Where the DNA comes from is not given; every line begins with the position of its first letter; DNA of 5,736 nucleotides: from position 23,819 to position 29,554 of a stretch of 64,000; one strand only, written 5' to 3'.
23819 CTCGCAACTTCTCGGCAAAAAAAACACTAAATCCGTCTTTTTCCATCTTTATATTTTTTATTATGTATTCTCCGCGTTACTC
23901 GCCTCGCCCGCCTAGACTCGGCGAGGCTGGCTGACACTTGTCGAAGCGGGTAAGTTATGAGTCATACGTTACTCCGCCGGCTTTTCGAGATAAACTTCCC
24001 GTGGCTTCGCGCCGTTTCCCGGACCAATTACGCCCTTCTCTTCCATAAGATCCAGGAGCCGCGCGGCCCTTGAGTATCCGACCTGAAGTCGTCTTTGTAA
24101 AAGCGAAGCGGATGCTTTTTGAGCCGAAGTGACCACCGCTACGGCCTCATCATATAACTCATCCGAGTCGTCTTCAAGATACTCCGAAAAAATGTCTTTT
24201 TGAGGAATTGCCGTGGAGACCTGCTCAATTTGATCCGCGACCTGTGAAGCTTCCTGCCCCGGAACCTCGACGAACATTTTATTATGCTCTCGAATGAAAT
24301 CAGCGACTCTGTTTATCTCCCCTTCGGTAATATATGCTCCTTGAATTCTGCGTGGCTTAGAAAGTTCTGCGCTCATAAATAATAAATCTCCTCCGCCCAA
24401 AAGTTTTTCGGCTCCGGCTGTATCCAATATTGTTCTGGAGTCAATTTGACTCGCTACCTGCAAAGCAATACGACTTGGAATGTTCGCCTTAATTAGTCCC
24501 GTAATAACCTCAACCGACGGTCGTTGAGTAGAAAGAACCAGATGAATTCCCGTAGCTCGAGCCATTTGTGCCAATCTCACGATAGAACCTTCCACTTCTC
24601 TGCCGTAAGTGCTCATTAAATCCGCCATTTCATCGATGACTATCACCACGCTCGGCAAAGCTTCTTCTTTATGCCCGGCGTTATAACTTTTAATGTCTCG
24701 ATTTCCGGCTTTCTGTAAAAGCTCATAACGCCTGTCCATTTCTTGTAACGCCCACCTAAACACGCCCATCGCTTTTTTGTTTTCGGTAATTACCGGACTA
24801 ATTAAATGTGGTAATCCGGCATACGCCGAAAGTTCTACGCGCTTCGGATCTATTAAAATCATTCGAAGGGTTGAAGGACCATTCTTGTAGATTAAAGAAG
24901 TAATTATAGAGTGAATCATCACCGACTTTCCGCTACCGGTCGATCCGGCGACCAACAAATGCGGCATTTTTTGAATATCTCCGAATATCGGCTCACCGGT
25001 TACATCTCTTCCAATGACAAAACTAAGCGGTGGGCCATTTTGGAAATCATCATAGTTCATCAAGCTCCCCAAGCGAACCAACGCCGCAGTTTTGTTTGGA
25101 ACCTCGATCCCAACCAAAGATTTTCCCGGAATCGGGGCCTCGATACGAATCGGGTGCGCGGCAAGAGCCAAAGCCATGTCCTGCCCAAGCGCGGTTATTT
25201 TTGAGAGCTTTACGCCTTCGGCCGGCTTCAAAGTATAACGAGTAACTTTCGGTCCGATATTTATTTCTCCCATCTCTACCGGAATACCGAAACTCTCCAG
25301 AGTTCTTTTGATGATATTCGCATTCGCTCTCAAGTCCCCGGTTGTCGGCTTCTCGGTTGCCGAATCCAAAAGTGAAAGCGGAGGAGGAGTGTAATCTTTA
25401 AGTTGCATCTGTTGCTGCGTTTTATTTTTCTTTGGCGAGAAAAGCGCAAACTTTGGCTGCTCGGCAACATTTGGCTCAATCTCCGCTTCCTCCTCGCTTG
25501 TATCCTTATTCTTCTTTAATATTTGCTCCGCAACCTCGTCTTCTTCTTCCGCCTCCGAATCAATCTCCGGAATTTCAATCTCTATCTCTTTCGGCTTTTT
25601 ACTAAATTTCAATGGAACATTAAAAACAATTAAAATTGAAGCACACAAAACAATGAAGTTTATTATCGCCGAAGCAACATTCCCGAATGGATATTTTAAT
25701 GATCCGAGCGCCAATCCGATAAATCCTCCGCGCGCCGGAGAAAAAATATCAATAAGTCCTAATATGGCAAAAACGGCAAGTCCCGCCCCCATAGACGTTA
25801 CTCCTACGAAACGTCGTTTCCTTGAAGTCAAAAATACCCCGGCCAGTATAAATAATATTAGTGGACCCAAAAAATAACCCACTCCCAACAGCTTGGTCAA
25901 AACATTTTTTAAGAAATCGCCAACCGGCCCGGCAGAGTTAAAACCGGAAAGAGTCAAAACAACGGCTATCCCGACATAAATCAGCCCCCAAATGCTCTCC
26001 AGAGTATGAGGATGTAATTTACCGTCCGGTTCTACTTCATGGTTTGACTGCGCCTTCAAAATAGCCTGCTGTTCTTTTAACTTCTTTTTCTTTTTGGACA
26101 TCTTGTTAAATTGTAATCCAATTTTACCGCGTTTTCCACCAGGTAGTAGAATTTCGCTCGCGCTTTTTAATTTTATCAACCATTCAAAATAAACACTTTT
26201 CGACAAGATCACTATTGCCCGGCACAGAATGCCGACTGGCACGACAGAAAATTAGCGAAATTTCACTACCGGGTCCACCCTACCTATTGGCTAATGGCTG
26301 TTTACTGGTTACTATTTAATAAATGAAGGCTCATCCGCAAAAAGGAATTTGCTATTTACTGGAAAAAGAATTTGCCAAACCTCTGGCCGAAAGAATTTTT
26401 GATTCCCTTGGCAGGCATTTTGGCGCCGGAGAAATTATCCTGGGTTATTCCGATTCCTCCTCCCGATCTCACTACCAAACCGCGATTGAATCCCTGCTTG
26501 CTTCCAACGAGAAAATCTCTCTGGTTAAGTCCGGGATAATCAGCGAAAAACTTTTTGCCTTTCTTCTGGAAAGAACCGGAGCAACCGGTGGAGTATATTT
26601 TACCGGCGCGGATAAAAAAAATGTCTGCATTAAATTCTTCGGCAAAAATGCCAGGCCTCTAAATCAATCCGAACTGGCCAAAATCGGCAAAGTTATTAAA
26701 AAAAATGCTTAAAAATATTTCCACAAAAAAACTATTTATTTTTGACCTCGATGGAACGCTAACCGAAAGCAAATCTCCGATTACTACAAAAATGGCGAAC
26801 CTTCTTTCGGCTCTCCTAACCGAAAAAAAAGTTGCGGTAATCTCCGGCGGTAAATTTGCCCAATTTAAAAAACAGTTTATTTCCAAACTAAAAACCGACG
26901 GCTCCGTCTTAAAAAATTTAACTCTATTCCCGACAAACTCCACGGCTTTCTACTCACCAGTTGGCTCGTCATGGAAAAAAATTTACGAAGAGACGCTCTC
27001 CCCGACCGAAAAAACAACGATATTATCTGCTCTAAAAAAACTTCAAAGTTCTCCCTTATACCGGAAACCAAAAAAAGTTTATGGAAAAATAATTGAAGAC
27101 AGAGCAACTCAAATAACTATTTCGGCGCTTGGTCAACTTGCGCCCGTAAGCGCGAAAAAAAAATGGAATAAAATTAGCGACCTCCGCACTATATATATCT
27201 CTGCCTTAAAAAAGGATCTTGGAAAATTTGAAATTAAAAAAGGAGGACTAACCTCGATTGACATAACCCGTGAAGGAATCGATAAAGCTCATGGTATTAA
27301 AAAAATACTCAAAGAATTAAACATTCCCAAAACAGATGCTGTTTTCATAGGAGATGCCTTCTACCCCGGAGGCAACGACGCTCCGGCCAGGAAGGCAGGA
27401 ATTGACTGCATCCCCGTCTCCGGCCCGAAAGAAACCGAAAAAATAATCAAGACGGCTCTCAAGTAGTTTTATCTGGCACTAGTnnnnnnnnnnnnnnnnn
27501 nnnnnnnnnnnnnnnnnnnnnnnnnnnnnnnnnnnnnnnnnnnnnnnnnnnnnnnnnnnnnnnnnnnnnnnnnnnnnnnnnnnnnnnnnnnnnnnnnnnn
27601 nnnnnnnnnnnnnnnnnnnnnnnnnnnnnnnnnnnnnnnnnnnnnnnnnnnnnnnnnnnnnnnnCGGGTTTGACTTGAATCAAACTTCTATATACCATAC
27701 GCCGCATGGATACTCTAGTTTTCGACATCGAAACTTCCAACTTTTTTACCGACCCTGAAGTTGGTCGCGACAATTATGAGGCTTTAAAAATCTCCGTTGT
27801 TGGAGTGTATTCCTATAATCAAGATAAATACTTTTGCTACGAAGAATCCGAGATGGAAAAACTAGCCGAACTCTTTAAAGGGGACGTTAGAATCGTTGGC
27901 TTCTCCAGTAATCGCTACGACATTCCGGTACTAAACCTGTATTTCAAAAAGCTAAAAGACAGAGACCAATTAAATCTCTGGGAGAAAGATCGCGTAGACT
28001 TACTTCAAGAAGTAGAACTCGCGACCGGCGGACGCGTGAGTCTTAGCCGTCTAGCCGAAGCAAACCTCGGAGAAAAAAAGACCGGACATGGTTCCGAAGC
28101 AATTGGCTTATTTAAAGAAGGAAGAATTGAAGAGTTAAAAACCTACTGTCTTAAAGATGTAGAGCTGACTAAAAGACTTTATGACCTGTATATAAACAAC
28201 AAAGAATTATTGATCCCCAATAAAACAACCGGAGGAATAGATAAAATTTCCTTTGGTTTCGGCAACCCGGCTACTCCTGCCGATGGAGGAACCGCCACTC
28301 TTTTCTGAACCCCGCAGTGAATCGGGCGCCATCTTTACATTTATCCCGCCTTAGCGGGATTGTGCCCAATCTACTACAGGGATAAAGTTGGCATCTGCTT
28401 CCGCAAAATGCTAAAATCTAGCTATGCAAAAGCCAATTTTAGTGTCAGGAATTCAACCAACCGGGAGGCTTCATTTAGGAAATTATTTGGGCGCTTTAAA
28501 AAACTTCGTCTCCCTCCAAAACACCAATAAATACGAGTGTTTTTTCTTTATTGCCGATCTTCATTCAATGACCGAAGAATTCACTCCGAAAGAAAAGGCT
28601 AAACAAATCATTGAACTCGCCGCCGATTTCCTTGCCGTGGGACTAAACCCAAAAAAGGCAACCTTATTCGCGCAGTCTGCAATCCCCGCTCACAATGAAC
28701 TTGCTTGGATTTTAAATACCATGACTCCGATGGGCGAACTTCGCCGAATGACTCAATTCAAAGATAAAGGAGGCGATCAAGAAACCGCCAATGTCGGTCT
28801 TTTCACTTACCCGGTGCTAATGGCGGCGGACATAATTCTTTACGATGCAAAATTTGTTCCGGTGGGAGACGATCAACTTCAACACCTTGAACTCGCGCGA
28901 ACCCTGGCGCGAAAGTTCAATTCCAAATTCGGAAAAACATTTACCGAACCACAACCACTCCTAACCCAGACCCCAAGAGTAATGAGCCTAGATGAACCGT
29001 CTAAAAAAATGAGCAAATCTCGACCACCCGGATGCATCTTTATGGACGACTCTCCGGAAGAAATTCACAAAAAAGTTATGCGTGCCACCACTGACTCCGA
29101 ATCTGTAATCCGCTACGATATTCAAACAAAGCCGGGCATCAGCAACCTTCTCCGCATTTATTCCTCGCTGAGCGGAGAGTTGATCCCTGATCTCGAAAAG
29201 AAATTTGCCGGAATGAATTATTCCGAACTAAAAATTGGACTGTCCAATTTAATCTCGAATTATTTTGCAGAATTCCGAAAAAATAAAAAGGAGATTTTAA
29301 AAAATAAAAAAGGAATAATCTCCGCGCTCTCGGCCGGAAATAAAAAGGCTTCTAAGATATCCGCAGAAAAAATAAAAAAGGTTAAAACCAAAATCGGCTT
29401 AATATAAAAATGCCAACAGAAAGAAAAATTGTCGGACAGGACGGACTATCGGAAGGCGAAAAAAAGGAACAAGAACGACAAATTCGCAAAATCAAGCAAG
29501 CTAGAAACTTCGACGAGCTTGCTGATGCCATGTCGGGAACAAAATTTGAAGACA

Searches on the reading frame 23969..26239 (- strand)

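Call 26: search_protein_families(library=pfam, proteins=[window:23969-26239:-], max_evalue=0.01)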
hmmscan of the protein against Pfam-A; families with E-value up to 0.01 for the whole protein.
window:23969-26239:- (756 aa): 7 families
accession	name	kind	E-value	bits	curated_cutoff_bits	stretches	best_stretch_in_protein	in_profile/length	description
PF01580.24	FtsK_SpoIIIE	-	4.7e-54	183.6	24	1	403-576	16-221/221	FtsK/SpoIIIE family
PF17854.6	FtsK_alpha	-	6.5e-29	100.5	22.9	1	286-382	2-101/101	FtsK alpha domain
PF09397.16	FtsK_gamma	-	1e-26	92.8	30.6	1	691-751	2-62/63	Ftsk gamma domain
PF01935.23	DUF87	-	3.7e-05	24.4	23.2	1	417-466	13-61/220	Helicase HerA, central domain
PF20703.3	nSTAND1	-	0.00013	22.1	27.1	1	409-570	17-158/379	Novel STAND NTPase 1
PF13401.12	AAA_22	-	0.001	19.8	27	1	427-573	7-124/130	AAA domain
PF12846.13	AAA_10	-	0.0024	17.4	27.5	1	418-467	14-59/362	AAA-like domain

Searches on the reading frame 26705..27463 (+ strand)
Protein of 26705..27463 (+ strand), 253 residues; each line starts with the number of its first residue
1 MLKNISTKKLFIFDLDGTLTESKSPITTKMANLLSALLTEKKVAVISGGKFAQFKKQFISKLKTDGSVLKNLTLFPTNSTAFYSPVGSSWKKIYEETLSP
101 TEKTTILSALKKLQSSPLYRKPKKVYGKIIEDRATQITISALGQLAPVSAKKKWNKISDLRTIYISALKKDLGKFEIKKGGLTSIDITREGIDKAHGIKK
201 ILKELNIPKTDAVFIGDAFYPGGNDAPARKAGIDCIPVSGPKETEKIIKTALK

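Call 3: search_protein_families(library=pfam, proteins=[window:26705-27463:+], max_evalue=1)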
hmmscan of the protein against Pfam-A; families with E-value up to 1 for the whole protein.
window:26705-27463:+ (253 aa): 8 families
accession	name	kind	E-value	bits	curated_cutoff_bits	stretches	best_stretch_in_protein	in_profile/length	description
PF08282.18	Hydrolase_3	-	1.2e-14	55.1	20.9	1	11-218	1-212/255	haloacid dehalogenase-like hydrolase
PF00702.32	Hydrolase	-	2.4e-08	35.1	26.4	1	9-219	2-181/191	haloacid dehalogenase-like hydrolase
PF03332.19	PMM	-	3.9e-08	33.8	22.4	1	120-251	85-218/221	Eukaryotic phosphomannomutase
PF13419.12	HAD_2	-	1.1e-05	26.1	23.8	2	12-74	2-61/178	Haloacid dehalogenase-like hydrolase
PF02358.22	Trehalose_PPase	-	0.011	15.2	27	1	12-58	1-53/235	Trehalose-phosphatase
PF08645.17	PNK3P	-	0.11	12.6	22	0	9-29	1-21/161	Polynucleotide kinase 3 phosphatase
PF06437.16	ISN1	-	0.11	11.9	25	1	194-247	349-406/407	IMP-specific 5'-nucleotidase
PF10882.14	bPH_5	-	0.12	13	22.5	0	152-189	31-68/100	Bacterial PH domain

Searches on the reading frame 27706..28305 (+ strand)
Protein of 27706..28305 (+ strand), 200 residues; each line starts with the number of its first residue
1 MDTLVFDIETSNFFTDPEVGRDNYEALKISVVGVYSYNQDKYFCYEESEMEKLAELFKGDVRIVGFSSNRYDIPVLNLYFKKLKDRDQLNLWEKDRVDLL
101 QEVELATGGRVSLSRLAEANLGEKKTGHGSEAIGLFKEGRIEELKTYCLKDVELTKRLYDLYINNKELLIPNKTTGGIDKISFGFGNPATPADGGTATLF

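Call 3: search_protein_families(library=pfam, proteins=[window:27706-28305:+], max_evalue=1)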
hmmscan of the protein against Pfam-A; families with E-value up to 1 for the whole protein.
window:27706-28305:+ (200 aa): 3 families
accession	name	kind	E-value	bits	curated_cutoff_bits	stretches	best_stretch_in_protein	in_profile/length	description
PF13482.12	RNase_H_2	-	1.5e-06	28.7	22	1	6-161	3-163/165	RNase_H superfamily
PF10108.15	DNA_pol_B_exo2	-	8.7e-05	22.7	24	1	62-155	54-166/213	Predicted 3'-5' exonuclease related to the exonuclease domain of PolB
PF23204.1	KIF21A_2nd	-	0.011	16.5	27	1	95-150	16-74/90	KIF21A-like domain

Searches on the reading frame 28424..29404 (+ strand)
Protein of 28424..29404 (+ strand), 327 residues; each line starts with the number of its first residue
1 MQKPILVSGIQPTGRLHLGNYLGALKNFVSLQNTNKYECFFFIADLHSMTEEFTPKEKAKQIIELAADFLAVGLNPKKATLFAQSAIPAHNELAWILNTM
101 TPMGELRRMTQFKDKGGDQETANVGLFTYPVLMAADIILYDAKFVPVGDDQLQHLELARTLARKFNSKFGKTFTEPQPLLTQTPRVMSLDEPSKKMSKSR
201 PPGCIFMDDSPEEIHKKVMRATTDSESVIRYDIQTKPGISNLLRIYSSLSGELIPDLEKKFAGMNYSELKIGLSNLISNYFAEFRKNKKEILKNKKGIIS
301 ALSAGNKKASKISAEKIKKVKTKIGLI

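Call 3: search_protein_families(library=pfam, proteins=[window:28424-29404:+], max_evalue=1)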
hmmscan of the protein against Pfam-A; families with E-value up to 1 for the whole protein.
window:28424-29404:+ (327 aa): 2 families
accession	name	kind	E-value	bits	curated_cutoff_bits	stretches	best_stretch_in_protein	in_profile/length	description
PF00579.31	tRNA-synt_1b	-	6e-75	252.7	21.1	1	3-281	5-291/292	tRNA synthetases class I (W and Y)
PF02520.22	ANIS5_cation-bd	-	0.054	14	29.3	1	271-316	31-76/109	SXP/RAL-2 family protein Ani s 5-like, metal-binding domain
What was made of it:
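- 28424..29407 (+): trpS (tryptophanyl-tRNA synthetase); upstream neighbour only, not part of the conserved unit. Pfam tRNA-synt_1b, E 6e-75 (call 3).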
